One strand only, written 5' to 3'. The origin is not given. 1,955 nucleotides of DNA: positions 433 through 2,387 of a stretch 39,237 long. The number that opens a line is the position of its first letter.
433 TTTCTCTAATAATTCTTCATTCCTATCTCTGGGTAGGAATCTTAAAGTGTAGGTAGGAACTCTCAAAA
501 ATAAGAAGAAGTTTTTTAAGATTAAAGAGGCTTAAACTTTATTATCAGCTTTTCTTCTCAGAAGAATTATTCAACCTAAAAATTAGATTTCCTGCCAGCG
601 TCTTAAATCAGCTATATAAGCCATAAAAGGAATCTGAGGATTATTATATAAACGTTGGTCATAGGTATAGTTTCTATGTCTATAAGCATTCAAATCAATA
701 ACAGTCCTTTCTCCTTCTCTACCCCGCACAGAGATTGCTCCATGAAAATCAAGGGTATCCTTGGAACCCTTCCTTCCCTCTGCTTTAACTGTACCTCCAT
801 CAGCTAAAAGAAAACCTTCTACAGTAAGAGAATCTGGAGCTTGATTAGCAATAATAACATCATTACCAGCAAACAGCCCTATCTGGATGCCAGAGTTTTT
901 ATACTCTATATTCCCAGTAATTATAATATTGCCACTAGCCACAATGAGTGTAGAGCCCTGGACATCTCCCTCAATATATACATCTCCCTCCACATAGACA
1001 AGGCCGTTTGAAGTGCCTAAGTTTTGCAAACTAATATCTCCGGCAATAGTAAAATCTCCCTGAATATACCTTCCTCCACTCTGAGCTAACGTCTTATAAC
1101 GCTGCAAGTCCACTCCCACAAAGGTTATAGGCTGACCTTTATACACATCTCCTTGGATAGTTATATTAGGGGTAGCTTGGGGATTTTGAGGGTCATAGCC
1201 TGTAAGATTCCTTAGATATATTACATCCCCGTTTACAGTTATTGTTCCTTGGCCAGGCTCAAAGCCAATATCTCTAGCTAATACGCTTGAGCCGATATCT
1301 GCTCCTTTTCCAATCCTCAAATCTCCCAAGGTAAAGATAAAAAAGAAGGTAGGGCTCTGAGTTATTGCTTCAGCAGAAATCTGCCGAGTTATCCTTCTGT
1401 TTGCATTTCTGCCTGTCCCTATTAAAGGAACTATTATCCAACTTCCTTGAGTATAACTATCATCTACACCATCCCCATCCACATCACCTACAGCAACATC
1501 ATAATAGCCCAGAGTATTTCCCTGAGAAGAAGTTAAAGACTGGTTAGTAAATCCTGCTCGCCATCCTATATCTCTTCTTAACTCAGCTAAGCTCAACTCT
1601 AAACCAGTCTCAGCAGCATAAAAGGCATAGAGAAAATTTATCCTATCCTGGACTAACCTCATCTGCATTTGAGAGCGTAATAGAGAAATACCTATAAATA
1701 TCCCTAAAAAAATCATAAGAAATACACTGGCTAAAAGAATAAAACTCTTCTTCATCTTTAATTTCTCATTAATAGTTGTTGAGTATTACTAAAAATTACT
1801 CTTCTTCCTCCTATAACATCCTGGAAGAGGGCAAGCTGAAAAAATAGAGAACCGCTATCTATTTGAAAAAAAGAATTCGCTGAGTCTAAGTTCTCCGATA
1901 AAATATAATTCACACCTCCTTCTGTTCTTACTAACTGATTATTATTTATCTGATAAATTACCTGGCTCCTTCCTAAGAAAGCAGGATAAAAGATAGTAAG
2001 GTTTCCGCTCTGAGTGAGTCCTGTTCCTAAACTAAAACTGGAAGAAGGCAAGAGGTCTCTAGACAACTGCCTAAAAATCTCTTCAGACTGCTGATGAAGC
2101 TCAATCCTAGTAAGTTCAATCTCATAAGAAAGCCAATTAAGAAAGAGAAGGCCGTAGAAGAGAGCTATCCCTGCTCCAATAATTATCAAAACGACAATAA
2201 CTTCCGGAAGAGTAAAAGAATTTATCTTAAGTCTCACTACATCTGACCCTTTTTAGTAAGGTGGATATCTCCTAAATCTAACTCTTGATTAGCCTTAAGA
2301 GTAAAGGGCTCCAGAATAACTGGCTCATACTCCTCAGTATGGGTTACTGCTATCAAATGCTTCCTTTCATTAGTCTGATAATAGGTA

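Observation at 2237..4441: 734-aa cysteine-rich giant pseudopilin built from CarboxypepD_reg-like repeats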

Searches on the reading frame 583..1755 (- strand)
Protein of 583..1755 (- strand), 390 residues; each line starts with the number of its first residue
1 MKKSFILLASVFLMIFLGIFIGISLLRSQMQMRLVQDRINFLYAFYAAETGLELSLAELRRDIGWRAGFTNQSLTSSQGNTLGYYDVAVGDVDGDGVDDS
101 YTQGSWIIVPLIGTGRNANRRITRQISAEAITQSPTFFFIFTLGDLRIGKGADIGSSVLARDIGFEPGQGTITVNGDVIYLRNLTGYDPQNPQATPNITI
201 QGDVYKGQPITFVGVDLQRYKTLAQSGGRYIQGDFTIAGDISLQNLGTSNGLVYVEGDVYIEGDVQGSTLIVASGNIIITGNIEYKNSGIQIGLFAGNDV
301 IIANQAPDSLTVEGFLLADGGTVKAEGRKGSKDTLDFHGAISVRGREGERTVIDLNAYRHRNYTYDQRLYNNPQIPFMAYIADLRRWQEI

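Call 4: search_protein_families(library=pfam, proteins=[window:583-1755:-], max_evalue=0.1)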
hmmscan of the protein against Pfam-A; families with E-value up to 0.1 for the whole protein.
window:583-1755:- (390 aa): 3 families
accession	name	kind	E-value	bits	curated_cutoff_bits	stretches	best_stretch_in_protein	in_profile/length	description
PF03961.19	FapA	-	0.00052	20.2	31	1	244-286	6-49/272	Flagellar Assembly Protein A beta solenoid domain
PF03775.22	MinC_C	-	0.0017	18.7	33.2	1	253-283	12-42/102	Septum formation inhibitor MinC, C-terminal domain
PF13517.12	FG-GAP_3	-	0.011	16.7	26.9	1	69-99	29-58/61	FG-GAP-like repeat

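Call 5: search_protein_families(library=ncbifam, proteins=[window:583-1755:-], max_evalue=0.1)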
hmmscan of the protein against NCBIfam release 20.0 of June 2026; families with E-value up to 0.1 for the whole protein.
window:583-1755:- (390 aa): 1 family
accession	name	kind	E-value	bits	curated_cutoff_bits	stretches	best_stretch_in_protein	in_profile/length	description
NF001819.0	PRK00556.1-3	equivalog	0.041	13.3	273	1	251-284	106-139/197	septum site-determining protein MinC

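Call 55: search_solved_structures(query=A3, max_evalue=10, show_alignments=2)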
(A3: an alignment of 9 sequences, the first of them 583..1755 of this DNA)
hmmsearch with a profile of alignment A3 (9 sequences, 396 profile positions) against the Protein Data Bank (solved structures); distinct sequences matched with E-value up to 10: 3.
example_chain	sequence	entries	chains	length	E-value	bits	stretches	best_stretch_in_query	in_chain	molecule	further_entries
6qvi_A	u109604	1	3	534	0.083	14.9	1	34-108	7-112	ComZ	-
4v02_C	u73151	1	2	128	0.24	13.4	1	255-284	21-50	PROBABLE SEPTUM SITE-DETERMINING PROTEIN MINC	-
1m6d_A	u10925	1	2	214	1.5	10.8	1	203-265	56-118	Cathepsin F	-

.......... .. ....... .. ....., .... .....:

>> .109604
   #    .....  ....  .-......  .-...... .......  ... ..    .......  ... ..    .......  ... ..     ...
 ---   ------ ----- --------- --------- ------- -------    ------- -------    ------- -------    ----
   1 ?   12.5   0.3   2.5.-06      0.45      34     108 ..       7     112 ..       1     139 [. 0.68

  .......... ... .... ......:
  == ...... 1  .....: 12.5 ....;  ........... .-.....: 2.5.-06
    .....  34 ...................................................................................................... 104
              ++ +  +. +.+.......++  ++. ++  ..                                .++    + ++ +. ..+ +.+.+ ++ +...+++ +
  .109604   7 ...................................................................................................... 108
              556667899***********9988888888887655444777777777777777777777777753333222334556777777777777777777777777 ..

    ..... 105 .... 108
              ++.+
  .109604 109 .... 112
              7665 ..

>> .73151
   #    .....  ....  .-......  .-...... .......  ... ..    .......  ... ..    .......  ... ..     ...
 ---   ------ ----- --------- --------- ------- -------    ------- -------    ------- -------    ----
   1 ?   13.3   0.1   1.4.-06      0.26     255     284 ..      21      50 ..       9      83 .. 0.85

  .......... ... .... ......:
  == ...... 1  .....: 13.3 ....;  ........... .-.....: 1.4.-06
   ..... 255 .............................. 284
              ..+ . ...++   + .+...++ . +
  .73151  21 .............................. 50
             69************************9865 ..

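Call 57: search_protein_families(library=pfam, alignment_id=A3, max_evalue=1)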
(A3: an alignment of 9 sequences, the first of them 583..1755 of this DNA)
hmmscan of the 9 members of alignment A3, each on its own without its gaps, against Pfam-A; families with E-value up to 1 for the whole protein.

A. member 1, window:583-1755:- (390 aa): 4 families
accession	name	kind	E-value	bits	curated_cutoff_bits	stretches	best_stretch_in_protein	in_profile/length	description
PF03961.19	FapA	-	0.00052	20.2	31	1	244-286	6-49/272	Flagellar Assembly Protein A beta solenoid domain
PF03775.22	MinC_C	-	0.0017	18.7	33.2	1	253-283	12-42/102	Septum formation inhibitor MinC, C-terminal domain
PF13517.12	FG-GAP_3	-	0.011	16.7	26.9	1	69-99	29-58/61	FG-GAP-like repeat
PF04519.19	Bactofilin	-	0.68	10.7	27.9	0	232-289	16-74/98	Polymer-forming cytoskeletal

B. families by the number of members that match (of 9 scanned): 9 families
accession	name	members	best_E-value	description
PF03961.19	FapA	8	1.1e-06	Flagellar Assembly Protein A beta solenoid domain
PF03775.22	MinC_C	7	0.00015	Septum formation inhibitor MinC, C-terminal domain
PF23981.1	DUF7305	3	0.00044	Domain of unknown function (DUF7305)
PF04519.19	Bactofilin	3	0.045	Polymer-forming cytoskeletal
PF14341.11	PilX_N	1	0.0087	PilX N-terminal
PF13517.12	FG-GAP_3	1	0.011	FG-GAP-like repeat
PF02933.23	CDC48_2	1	0.19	Cell division protein 48 (CDC48), domain 2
PF21601.3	GldM_2nd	1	0.24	GldM second domain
PF03463.20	eRF1_1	1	0.29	eRF1 domain 1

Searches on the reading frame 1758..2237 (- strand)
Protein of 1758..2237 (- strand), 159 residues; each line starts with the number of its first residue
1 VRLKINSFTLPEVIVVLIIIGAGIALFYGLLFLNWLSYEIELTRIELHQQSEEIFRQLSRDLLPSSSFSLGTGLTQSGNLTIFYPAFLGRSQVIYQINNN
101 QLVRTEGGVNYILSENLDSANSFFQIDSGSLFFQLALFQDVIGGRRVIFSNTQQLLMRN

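Call 4: search_protein_families(library=pfam, proteins=[window:1758-2237:-], max_evalue=0.1)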
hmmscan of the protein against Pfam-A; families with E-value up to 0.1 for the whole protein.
window:1758-2237:- (159 aa): 2 families
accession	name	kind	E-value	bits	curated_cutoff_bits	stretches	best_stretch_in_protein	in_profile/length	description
PF07963.17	N_methyl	-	0.0018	18.2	21.2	1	6-27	5-26/27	Prokaryotic N-terminal methylation motif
PF07168.17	Ureide_permease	-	0.0047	16.2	27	1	49-125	28-105/359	Ureide permease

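Call 5: search_protein_families(library=ncbifam, proteins=[window:1758-2237:-], max_evalue=0.1)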
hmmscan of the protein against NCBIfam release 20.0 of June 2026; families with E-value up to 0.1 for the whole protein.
window:1758-2237:- (159 aa): 2 families
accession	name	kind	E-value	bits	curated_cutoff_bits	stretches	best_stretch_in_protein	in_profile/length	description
TIGR02532.1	IV_pilin_GFxxxE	domain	0.00052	19.8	16.3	1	8-26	4-22/24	prepilin-type N-terminal cleavage/methylation domain-containing protein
TIGR01710.1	typeII_sec_gspG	equivalog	0.067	13.2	88.85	1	7-32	2-27/134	type II secretion system major pseudopilin GspG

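Call 56: search_solved_structures(query=A4, max_evalue=10, show_alignments=1)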
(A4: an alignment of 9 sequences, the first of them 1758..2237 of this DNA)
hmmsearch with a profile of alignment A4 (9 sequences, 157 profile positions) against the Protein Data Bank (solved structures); distinct sequences matched with E-value up to 10: 20.
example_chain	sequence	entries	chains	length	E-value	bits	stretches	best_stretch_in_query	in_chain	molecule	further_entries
9egp_A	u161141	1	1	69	5e-06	30.1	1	3-31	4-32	Geopilin domain 1 protein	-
7tgg_A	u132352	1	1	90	1.9e-05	28.3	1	3-29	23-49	Geopilin domain 1 protein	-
9laa_A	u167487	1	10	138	9.3e-05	26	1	3-28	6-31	Type IV pilin protein PilA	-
9lab_B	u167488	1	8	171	0.0034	20.9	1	4-27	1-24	MSHA major pilin subunit MshA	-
2m7g_A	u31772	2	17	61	0.012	19.1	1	10-30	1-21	Geopilin domain 1 protein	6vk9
4dou_A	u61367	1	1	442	0.08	16.5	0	67-109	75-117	Adiponectin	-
8tj2_C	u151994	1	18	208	0.085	16.4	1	10-34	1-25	Type IV major pilin protein PilA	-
8pfb_G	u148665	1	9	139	0.093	16.2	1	10-28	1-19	Type IV pilin PilE1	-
8tum_e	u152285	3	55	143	0.14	15.7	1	10-28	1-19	Type IV major pilin protein PilA | Pilin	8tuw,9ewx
1oqw_A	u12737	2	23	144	0.24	14.9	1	10-28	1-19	Fimbrial protein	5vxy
5wda_A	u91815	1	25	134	0.26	14.8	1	10-39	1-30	General secretion pathway protein G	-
3sok_A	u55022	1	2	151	0.3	14.6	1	10-27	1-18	Fimbrial protein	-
6xxe_A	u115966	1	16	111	0.52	13.8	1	10-30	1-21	Uncharacterized protein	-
6gv9_A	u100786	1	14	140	0.99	12.9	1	10-28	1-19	Prepilin peptidase-dependent protein D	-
5kua_A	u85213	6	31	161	1.2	12.6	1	10-28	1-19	pilin | Neisseria meningitidis PilE variant SB-GATDH | Neisseria meningitidis PilE, SB-DATDH variant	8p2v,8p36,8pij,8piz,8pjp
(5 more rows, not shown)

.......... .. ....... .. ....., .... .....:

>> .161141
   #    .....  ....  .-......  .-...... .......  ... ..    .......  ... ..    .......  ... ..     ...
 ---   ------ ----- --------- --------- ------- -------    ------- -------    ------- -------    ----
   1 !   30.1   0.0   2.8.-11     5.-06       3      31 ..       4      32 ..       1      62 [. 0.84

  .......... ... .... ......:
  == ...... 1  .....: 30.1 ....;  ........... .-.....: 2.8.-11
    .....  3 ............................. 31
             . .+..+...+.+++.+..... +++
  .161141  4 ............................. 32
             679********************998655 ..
